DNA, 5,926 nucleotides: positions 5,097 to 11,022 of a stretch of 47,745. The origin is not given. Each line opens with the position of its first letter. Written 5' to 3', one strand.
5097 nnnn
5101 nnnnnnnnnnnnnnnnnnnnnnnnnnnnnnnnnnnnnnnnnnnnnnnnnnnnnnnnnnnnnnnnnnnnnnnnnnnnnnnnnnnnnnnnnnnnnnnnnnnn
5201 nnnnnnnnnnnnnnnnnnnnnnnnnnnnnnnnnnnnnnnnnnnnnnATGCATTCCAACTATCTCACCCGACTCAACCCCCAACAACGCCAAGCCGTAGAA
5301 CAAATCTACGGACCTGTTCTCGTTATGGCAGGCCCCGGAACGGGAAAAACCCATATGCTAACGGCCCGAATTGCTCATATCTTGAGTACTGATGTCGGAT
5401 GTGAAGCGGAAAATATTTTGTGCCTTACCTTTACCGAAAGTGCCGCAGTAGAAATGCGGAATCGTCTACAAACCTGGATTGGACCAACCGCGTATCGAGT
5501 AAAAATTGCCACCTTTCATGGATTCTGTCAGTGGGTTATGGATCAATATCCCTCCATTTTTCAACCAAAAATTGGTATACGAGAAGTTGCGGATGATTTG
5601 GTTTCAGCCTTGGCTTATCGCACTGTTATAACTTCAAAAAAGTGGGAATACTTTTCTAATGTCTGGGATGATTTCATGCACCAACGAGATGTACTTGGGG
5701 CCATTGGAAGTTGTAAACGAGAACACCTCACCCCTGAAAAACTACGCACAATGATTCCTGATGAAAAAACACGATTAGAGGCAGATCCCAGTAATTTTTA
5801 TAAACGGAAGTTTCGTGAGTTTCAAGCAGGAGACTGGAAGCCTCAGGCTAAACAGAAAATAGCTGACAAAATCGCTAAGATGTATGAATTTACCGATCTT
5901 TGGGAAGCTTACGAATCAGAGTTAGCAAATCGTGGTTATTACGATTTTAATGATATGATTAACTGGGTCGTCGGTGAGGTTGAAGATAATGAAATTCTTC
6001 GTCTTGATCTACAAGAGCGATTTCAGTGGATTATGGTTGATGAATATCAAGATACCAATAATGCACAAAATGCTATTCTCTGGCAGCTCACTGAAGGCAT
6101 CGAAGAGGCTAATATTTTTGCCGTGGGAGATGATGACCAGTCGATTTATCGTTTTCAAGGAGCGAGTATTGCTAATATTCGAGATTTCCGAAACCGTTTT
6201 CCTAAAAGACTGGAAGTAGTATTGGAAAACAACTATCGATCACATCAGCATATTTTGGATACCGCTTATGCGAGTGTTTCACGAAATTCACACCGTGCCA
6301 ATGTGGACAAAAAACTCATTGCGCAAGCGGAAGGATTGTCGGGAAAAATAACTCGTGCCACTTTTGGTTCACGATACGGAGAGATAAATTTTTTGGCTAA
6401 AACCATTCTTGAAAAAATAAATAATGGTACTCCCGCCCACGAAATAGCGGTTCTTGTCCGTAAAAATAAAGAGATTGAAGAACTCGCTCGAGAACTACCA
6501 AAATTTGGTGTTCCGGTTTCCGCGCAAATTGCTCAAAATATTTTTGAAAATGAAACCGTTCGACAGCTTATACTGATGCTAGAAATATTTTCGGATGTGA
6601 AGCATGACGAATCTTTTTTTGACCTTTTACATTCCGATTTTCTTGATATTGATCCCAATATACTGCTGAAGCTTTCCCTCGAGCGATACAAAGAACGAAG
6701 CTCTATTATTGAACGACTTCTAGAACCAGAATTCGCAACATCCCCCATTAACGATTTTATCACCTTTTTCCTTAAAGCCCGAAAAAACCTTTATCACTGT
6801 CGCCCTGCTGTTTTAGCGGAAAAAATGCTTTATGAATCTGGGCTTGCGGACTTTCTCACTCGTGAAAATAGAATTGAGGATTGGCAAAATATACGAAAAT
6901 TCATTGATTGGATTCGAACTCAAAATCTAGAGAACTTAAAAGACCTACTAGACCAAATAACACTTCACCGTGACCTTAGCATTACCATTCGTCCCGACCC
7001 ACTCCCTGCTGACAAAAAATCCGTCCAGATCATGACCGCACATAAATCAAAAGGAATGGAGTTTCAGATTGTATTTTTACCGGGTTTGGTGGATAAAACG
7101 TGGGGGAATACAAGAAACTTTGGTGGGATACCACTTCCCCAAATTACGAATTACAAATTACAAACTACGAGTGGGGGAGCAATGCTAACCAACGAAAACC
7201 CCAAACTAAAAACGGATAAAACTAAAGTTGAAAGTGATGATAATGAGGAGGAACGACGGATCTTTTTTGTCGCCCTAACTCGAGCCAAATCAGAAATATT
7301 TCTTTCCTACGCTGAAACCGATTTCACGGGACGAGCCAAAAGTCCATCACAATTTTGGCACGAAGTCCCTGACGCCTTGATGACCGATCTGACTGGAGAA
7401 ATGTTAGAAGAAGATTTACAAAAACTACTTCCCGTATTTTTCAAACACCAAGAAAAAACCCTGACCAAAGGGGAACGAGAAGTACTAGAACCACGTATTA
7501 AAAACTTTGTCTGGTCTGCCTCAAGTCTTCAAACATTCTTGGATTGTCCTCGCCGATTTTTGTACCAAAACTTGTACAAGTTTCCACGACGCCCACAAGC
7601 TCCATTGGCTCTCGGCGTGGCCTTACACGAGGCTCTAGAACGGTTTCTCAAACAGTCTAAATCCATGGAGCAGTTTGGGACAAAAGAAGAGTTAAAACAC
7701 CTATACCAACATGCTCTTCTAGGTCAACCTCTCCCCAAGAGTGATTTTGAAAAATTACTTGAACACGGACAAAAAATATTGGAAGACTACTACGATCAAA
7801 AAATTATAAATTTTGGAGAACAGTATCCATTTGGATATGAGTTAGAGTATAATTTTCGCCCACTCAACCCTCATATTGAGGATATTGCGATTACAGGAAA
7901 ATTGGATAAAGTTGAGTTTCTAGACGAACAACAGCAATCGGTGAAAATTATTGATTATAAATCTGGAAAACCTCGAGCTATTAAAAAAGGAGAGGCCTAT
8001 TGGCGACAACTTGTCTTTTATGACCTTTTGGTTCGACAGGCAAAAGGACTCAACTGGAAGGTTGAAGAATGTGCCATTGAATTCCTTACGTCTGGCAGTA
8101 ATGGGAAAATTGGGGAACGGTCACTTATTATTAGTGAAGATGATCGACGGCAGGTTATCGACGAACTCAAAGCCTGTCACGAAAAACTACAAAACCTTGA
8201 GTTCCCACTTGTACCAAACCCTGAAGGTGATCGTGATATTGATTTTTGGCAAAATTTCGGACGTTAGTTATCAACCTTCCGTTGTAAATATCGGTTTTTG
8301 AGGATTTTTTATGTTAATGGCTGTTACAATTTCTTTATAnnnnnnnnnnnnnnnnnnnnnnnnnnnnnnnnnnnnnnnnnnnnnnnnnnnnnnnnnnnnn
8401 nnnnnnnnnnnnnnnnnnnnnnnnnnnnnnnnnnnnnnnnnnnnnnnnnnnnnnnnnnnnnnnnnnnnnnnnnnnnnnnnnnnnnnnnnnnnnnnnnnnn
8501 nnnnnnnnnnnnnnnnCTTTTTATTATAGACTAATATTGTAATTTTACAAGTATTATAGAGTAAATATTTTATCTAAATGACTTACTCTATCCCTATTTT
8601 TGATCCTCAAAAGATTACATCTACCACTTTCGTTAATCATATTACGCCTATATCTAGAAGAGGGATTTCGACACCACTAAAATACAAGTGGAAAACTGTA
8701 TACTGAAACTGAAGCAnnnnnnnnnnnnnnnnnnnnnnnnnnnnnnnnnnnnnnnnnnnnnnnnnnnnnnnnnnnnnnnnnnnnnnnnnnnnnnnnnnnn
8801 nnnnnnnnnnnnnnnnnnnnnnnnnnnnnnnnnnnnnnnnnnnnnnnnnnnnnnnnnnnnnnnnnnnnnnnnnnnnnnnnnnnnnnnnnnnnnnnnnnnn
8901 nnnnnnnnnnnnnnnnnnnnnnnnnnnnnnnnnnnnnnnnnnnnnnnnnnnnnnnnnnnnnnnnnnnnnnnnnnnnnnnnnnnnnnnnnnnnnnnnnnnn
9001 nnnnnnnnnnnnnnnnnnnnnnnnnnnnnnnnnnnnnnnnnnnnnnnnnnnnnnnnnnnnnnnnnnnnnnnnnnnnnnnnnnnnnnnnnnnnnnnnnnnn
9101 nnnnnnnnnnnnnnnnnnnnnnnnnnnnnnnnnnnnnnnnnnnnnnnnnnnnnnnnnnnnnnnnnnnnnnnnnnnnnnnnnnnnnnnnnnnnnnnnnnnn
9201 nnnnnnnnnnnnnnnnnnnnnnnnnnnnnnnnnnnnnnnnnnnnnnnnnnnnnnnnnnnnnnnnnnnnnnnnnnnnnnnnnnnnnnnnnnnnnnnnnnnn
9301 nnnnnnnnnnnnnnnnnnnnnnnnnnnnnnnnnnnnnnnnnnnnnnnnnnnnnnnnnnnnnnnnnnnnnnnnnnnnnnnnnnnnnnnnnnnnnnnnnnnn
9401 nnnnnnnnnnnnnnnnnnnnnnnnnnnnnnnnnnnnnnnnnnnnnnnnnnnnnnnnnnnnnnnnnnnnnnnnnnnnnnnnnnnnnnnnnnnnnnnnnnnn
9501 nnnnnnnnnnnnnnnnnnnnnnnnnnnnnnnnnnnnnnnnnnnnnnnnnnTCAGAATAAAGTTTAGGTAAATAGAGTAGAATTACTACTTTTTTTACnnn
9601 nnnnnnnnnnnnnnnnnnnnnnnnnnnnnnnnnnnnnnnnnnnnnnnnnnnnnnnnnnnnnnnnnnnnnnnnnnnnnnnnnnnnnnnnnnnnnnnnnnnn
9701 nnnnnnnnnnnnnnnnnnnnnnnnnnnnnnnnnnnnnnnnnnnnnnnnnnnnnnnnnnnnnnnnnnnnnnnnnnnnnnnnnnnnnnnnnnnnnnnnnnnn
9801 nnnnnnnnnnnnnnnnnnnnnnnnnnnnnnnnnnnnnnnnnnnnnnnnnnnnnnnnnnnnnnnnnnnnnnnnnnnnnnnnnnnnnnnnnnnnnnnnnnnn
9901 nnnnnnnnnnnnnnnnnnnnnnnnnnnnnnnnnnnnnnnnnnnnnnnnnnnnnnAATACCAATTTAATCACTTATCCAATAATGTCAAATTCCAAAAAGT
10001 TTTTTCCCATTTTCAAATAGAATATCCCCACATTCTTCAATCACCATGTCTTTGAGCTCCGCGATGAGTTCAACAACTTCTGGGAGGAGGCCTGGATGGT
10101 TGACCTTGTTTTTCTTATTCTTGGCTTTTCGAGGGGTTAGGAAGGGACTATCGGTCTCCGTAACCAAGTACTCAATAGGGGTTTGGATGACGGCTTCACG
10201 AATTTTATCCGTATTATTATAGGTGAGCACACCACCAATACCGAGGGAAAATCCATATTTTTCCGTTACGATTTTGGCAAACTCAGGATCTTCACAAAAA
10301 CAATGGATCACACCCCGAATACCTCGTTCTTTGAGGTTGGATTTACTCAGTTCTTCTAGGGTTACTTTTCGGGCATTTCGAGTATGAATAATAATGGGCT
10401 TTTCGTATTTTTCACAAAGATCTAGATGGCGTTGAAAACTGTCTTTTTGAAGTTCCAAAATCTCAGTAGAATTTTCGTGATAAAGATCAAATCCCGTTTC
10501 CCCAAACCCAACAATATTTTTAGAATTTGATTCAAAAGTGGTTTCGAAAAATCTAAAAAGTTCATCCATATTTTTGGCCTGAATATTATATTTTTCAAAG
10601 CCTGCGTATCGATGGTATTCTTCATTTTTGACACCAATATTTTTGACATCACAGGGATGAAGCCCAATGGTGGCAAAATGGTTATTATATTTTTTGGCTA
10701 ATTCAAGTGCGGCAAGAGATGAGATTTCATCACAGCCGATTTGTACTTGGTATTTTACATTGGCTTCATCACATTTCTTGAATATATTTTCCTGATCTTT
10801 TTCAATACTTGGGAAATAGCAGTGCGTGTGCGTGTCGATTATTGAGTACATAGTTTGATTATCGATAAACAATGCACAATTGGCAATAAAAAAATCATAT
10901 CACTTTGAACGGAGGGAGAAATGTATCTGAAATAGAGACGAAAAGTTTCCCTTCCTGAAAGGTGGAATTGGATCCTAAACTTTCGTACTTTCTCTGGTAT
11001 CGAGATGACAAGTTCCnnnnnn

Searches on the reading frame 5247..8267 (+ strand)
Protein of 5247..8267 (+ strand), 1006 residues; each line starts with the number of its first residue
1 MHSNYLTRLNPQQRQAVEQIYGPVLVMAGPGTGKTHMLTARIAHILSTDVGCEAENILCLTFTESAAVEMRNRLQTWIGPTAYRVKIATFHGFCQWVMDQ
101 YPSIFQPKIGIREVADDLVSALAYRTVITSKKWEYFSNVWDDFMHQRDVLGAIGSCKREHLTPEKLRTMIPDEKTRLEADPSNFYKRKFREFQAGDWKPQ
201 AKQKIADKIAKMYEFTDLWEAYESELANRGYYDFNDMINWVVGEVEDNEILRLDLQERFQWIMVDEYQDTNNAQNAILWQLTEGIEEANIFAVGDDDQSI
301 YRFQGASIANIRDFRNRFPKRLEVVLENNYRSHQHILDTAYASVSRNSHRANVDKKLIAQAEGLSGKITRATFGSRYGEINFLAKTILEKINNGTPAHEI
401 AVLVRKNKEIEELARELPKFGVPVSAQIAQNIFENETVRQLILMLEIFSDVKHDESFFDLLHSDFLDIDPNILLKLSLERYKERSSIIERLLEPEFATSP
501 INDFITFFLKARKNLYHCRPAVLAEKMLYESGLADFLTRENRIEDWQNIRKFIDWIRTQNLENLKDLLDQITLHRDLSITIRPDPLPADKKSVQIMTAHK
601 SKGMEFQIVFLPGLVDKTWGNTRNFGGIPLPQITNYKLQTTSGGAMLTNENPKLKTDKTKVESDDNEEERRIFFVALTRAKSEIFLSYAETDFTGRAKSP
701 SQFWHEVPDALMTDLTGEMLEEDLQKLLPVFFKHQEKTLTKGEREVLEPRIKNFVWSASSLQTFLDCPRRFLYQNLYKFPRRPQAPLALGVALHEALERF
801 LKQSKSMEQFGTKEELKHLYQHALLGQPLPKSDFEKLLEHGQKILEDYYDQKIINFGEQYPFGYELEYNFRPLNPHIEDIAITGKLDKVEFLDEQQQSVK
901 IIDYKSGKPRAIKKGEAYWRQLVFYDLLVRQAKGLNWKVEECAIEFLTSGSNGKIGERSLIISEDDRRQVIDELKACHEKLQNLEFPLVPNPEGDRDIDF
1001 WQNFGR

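Call 7: search_protein_families(library=pfam, proteins=[window:5247-8267:+], max_evalue=0.001)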
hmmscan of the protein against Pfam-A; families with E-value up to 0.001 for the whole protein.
window:5247-8267:+ (1006 aa): 7 families
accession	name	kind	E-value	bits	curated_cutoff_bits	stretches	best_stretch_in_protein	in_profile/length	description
PF00580.27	UvrD-helicase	-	3.7e-61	207.6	23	1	9-319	1-271/271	UvrD/REP helicase N-terminal domain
PF13361.12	UvrD_C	-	4.2e-41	142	25.6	1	324-690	1-349/350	UvrD-like helicase C-terminal domain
PF12705.13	PDDEXK_1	-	2.1e-25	90.5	22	1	756-992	2-235/247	PD-(D/E)XK nuclease superfamily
PF13245.12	AAA_19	-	3e-20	73.2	25.1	1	13-303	1-133/134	AAA domain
PF13538.12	UvrD_C_2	-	5.5e-08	33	27.4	0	661-686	26-51/52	UvrD-like helicase C-terminal domain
PF13604.12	AAA_30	-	1.9e-07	31.4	27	1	9-74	2-66/191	AAA domain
PF08696.17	Dna2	-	5.7e-05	23.4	22.4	1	757-821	57-120/204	DNA replication factor Dna2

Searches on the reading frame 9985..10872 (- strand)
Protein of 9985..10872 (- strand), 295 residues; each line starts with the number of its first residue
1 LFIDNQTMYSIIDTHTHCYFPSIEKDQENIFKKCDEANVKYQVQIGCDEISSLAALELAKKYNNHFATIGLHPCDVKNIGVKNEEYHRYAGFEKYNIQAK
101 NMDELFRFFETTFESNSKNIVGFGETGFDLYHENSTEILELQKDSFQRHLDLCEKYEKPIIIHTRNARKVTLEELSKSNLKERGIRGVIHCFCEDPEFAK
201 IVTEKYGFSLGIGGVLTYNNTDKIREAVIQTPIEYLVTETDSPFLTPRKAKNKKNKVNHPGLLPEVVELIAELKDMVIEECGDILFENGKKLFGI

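Call 7: search_protein_families(library=pfam, proteins=[window:9985-10872:-], max_evalue=0.001)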
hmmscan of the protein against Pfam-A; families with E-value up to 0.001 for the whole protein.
window:9985-10872:- (295 aa): 1 family
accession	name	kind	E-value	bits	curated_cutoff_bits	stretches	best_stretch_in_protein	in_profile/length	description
PF01026.27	TatD_DNase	-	3.1e-63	214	27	1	12-294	1-253/253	TatD related DNase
